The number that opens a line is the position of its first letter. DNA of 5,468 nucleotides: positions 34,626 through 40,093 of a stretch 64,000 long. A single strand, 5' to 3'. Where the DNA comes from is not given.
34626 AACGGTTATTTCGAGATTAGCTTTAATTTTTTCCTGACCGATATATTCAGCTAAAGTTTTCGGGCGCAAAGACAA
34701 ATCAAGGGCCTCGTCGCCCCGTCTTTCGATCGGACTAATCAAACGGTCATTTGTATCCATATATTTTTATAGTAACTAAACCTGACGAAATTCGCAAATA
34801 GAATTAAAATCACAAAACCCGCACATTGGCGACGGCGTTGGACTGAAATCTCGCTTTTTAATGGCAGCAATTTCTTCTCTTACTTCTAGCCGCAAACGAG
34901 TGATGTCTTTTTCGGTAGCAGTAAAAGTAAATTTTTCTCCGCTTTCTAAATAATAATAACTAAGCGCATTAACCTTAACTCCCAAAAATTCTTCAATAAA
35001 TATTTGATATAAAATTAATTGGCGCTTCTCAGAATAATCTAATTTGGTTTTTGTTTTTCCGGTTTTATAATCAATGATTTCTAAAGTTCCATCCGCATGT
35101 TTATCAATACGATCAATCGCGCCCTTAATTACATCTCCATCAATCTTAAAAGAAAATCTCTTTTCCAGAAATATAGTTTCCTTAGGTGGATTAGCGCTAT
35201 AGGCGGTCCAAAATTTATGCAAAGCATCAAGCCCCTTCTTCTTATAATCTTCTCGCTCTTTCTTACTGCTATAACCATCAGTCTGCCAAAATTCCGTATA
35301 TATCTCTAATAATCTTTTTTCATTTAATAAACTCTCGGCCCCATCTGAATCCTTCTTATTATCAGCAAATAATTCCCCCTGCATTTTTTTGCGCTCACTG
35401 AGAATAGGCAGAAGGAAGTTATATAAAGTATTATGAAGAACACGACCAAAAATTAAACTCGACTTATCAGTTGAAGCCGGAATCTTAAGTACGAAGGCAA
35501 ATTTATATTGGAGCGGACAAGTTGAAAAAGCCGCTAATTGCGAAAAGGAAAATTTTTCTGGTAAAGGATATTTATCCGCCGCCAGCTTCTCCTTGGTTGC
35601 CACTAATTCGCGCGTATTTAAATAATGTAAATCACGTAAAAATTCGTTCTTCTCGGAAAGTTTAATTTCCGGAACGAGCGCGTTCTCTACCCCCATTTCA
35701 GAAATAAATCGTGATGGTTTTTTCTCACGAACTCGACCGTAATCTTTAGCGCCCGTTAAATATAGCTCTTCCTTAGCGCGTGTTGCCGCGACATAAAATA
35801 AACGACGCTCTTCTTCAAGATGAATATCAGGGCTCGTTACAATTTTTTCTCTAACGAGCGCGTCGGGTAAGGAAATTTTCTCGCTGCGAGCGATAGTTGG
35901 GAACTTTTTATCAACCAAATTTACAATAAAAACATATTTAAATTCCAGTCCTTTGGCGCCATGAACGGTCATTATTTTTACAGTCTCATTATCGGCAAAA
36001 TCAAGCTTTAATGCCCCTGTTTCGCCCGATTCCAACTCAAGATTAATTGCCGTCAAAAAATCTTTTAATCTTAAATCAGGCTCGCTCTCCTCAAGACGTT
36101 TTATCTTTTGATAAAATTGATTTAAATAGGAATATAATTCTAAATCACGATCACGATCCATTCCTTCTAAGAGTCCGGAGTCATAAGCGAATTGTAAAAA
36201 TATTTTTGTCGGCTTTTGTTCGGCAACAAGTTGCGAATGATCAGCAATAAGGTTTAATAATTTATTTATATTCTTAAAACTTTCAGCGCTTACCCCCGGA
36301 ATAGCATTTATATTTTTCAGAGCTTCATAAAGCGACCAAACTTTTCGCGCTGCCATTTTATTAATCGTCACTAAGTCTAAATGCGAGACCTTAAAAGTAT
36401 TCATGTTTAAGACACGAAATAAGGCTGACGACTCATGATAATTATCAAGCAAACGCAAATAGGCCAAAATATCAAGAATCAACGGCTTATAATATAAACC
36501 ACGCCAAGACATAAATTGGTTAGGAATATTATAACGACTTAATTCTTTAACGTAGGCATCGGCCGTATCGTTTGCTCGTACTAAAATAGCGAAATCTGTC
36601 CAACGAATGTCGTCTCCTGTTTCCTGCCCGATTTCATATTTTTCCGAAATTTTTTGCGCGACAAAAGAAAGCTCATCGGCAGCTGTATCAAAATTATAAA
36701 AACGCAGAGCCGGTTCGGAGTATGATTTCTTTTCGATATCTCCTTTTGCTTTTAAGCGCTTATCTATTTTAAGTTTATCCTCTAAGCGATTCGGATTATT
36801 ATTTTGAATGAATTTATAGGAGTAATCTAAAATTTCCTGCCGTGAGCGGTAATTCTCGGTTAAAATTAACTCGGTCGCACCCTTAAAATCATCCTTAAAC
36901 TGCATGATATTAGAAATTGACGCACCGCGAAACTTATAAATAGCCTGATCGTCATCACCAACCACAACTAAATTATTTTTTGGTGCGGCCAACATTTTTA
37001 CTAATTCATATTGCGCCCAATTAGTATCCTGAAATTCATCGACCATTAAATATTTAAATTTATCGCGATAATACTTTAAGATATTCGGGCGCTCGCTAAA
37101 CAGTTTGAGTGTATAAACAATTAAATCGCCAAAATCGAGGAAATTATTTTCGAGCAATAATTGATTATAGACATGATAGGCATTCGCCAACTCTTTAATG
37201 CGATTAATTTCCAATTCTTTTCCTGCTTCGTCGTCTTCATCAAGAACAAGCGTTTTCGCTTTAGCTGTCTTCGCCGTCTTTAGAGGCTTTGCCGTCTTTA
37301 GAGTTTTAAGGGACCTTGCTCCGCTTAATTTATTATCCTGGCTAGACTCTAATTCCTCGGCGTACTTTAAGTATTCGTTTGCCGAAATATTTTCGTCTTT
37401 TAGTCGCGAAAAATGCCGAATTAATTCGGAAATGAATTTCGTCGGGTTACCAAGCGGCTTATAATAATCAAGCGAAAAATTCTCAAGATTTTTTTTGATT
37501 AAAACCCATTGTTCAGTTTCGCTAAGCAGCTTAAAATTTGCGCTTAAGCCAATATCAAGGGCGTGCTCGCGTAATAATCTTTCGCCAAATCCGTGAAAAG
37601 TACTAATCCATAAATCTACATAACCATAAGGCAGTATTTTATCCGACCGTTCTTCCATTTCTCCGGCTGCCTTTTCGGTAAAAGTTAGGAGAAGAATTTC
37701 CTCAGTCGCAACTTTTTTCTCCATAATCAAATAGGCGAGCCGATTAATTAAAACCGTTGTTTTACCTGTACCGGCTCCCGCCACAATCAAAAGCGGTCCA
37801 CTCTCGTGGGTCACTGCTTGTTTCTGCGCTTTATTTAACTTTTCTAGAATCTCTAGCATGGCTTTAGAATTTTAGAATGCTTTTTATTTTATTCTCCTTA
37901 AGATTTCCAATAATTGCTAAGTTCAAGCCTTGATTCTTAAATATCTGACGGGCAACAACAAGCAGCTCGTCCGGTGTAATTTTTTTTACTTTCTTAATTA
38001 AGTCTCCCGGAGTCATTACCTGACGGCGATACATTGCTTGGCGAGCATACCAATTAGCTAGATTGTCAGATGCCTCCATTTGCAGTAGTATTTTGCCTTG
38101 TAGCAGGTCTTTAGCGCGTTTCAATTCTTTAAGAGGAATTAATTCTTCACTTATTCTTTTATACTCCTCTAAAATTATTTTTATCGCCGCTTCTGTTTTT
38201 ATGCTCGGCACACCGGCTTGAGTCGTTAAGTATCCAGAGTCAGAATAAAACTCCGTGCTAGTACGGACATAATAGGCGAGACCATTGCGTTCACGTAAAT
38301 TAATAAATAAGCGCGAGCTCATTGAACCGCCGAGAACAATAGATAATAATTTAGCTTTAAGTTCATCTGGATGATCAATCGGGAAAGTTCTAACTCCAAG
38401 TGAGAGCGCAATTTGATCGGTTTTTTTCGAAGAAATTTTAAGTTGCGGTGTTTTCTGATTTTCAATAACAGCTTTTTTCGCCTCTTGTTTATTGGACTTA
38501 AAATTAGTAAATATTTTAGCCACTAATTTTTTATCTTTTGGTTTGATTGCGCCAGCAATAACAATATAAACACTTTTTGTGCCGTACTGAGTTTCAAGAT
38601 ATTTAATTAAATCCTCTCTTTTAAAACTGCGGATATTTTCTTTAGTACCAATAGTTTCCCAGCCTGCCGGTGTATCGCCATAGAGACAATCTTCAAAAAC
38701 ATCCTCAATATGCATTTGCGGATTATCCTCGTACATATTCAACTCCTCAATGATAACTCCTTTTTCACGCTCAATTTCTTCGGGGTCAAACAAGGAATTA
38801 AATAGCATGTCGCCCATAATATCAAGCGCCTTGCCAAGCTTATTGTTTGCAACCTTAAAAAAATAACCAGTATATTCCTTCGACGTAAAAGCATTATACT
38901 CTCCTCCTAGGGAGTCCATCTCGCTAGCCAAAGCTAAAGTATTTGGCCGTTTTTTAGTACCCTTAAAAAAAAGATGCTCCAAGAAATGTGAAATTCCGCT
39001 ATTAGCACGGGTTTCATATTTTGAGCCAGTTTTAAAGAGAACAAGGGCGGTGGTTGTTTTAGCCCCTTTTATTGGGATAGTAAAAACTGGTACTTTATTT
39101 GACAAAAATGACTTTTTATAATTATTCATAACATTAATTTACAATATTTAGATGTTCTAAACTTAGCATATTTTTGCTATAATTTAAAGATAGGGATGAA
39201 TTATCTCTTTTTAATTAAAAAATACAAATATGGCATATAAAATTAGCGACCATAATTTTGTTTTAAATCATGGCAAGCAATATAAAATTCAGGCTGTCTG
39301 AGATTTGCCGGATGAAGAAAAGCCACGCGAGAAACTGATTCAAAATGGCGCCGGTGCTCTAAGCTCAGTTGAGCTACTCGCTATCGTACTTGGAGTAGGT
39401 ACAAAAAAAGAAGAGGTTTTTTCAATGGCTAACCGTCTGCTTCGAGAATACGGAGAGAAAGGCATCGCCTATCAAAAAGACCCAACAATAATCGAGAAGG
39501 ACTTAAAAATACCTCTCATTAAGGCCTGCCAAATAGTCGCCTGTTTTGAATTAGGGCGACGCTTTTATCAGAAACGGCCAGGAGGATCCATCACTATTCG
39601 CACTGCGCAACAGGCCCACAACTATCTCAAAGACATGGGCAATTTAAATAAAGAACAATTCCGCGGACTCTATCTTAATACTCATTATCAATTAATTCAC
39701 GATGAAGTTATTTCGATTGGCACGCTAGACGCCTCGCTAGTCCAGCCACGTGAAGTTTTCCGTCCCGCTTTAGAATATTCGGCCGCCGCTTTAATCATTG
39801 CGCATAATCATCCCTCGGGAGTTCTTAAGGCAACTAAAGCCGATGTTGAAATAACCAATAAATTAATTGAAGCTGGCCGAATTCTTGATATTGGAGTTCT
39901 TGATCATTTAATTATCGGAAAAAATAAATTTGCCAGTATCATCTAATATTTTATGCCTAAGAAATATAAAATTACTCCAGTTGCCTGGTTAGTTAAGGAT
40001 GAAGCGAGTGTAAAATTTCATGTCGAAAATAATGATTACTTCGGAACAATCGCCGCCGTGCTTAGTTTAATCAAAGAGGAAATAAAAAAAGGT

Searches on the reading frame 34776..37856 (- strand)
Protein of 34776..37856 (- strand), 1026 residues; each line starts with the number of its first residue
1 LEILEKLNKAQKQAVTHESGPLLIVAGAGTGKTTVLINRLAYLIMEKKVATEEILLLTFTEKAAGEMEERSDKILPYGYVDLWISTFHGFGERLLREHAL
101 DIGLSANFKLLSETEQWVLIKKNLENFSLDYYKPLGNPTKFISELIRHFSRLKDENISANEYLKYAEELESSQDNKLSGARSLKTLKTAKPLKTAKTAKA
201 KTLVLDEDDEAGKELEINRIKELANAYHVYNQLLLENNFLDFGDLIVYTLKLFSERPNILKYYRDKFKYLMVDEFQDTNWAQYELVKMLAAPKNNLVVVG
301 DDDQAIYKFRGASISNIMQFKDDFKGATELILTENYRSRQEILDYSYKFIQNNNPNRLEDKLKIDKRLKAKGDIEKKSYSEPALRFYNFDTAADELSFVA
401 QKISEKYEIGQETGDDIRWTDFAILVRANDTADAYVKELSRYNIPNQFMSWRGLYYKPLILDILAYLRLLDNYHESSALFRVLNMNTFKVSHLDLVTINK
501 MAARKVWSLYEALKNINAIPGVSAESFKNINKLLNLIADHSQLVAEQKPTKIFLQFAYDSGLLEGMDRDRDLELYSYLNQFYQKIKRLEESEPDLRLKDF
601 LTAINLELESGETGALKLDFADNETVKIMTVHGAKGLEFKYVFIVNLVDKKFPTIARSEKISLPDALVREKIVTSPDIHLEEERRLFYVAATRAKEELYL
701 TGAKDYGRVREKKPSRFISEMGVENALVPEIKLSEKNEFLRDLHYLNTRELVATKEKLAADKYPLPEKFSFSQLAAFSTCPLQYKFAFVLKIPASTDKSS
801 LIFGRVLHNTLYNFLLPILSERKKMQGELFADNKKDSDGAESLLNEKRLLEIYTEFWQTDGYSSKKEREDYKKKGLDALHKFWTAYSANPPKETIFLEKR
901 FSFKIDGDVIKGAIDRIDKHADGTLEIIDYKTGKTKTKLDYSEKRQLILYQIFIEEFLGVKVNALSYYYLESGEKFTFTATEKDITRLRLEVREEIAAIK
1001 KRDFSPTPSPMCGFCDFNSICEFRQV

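Call 17: search_protein_families(library=pfam, proteins=[window:34776-37856:-], max_evalue=0.0001)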
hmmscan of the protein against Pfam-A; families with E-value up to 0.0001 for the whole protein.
window:34776-37856:- (1026 aa): 7 families
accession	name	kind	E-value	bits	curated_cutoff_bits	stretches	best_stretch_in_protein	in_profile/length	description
PF00580.27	UvrD-helicase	-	1.9e-79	267.6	23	1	7-325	1-271/271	UvrD/REP helicase N-terminal domain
PF13361.12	UvrD_C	-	2.9e-50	172.1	25.6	1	332-703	3-348/350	UvrD-like helicase C-terminal domain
PF12705.13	PDDEXK_1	-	4.8e-33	115.6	22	1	769-1022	2-247/247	PD-(D/E)XK nuclease superfamily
PF13245.12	AAA_19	-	2.2e-25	89.8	25.1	1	11-310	1-134/134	AAA domain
PF13538.12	UvrD_C_2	-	1.3e-11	44.6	27.4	1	679-701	30-52/52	UvrD-like helicase C-terminal domain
PF13604.12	AAA_30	-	2.2e-07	31.2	27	0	7-71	2-66/191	AAA domain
PF01443.25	Viral_helicase1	-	3.7e-07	30.6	21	0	673-700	196-226/228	Viral superfamily 1 RNA helicase core domain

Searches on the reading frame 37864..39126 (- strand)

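Call 17: search_protein_families(library=pfam, proteins=[window:37864-39126:-], max_evalue=0.0001)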
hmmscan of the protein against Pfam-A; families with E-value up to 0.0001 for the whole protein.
window:37864-39126:- (420 aa): 2 families
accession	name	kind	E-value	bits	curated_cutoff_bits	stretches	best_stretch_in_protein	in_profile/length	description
PF00675.25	Peptidase_M16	-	1.2e-38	132.8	22.3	1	21-161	9-148/149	Insulinase (Peptidase family M16)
PF05193.26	Peptidase_M16_C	-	2e-30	106.4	23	1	168-342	2-181/181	Peptidase M16 inactive domain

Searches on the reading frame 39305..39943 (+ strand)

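Call 17: search_protein_families(library=pfam, proteins=[window:39305-39943:+], max_evalue=0.0001)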
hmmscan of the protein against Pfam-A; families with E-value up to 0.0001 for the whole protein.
window:39305-39943:+ (213 aa): 2 families
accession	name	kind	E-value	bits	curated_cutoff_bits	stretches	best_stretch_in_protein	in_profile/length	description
PF04002.20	RadC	-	1.9e-38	131.5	22.1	1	99-212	2-116/121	RadC-like JAB domain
PF20582.4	UPF0758_N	-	1e-16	61.2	27.1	1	1-49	4-51/77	UPF0758 N-terminal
